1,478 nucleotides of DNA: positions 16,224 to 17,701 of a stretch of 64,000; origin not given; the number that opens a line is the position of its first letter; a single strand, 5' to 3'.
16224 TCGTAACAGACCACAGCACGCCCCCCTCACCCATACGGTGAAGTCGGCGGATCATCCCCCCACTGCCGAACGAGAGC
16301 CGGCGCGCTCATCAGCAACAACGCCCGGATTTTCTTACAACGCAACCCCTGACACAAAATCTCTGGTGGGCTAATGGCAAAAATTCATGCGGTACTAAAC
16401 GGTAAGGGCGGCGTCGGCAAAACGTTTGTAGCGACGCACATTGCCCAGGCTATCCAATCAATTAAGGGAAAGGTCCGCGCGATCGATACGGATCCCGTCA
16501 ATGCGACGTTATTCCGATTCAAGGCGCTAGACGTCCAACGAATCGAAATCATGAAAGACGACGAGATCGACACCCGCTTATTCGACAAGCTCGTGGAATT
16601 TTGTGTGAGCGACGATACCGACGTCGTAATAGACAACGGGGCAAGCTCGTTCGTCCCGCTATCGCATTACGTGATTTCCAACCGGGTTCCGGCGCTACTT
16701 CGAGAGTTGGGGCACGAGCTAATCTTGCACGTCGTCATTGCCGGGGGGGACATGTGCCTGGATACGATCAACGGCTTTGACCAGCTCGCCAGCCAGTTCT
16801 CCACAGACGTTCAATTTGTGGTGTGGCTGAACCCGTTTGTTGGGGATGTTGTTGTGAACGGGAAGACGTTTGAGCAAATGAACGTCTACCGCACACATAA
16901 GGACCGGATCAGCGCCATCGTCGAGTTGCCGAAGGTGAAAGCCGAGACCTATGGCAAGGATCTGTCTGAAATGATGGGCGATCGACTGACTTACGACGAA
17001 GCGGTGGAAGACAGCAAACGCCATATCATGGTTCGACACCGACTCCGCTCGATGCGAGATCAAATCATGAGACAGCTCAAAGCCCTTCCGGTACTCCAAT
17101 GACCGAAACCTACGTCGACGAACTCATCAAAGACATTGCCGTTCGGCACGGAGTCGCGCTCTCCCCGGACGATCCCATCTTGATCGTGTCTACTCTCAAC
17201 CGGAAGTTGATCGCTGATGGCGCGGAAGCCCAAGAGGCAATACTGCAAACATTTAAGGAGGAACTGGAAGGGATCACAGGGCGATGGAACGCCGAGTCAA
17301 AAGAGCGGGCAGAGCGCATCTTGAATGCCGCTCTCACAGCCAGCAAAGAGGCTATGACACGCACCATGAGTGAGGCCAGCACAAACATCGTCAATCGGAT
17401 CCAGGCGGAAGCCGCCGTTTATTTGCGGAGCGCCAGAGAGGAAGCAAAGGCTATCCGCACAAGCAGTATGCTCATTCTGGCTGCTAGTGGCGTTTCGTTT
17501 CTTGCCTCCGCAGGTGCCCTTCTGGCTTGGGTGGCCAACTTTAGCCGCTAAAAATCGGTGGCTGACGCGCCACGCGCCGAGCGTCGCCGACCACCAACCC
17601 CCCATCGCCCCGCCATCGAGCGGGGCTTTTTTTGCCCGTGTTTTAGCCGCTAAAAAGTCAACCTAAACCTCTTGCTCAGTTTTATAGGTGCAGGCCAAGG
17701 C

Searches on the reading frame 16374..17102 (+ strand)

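Call 3: search_protein_families(library=pfam, proteins=[window:16374-17102:+], max_evalue=0.01)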
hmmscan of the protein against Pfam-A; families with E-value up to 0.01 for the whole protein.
window:16374-17102:+ (242 aa): 5 families
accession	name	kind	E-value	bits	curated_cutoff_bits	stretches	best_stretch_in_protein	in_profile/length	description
PF01656.29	CbiA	-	1.6e-09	38.2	25.4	1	6-134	2-54/125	CobQ/CobB/MinD/ParA nucleotide binding domain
PF13614.12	AAA_31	-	9.8e-08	32.6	27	1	3-84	2-74/177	AAA domain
PF10609.15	ParA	-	6e-06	26.3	27.1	1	3-40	4-41/246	NUBPL iron-transfer P-loop NTPase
PF09140.17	MipZ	-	0.00016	21.6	20.7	1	7-68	5-63/262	ATPase MipZ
PF02374.21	ArsA_ATPase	-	0.0012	18.6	24.3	1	7-43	5-41/305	Anion-transporting ATPase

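Call 4: search_protein_families(library=ncbifam, proteins=[window:16374-17102:+], max_evalue=0.01)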
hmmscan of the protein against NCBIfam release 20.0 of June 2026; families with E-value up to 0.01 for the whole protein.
window:16374-17102:+ (242 aa): 14 families
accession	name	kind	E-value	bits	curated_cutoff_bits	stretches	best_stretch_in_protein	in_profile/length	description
NF010461.0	PRK13886.1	subfamily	8.7e-103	342.9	360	1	1-240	1-240/241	conjugal transfer protein TraL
NF041546.1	ParA_partition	equivalog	6.5e-09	35.6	180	1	5-56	2-52/203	ParA family partition ATPase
TIGR03371.1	cellulose_yhjQ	equivalog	8.8e-06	25.4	157.85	1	6-50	5-49/246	cellulose biosynthesis protein BcsQ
NF041136.1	MrpORP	equivalog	2e-05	24.1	450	1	6-59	9-62/365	iron-sulfur cluster carrier protein MrpORP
TIGR04291.1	arsen_driv_ArsA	equivalog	4.2e-05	22.4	650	1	7-61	324-377/565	arsenical pump-driving ATPase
NF041608.1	methylcob_mtaseMtbA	equivalog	0.00018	20.7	600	0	156-198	98-140/339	methylcobamide:CoM methyltransferase MtbA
TIGR01969.1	minD_arch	subfamily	0.00029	20.1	201.75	1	6-46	4-44/251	cell division ATPase MinD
TIGR01968.1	minD_bact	equivalog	0.00051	19.5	212.9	1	3-40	2-39/261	septum site-determining protein MinD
TIGR03453.1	partition_RepA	equivalog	0.00062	18.7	348.45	1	4-42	106-144/387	plasmid partitioning protein RepA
NF053622.1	ATPseBagAMYCTU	equivalog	0.0015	18.1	400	0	2-40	7-44/325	ATPase BagA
TIGR00345.1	GET3_arsA_TRC40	subfamily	0.0041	16.7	135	1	8-43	2-37/299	TRC40/GET3/ArsA family transport-energizing ATPase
NF010443.0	PRK13869.1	subfamily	0.0068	15.2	446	0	4-43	123-162/405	plasmid-partitioning protein RepA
TIGR02016.1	BchX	equivalog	0.0071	15.6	331.2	0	8-44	5-41/296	chlorophyllide a reductase iron protein subunit X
NF008669.0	PRK11670.1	equivalog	0.0077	15.2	348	0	3-40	108-145/369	iron-sulfur cluster carrier protein ApbC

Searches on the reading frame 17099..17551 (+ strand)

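Call 3: search_protein_families(library=pfam, proteins=[window:17099-17551:+], max_evalue=0.01)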
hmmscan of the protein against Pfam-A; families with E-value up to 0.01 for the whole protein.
window:17099-17551:+ (150 aa): 2 families
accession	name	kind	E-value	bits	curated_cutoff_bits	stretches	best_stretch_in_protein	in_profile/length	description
PF11657.13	Activator-TraM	-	2.8e-35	121.8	24.4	1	6-143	4-141/142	Transcriptional activator TraM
PF20538.3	DUF6753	-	0.0064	16.5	27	1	12-92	27-97/217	Family of unknown function (DUF6753)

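Call 4: search_protein_families(library=ncbifam, proteins=[window:17099-17551:+], max_evalue=0.01)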
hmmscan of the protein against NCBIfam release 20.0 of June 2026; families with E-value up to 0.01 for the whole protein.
window:17099-17551:+ (150 aa): 1 family
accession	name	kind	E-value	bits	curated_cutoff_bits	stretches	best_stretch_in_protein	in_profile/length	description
NF010470.0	PRK13895.1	subfamily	1.5e-46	157.7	139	1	5-143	4-142/144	conjugal transfer protein TraM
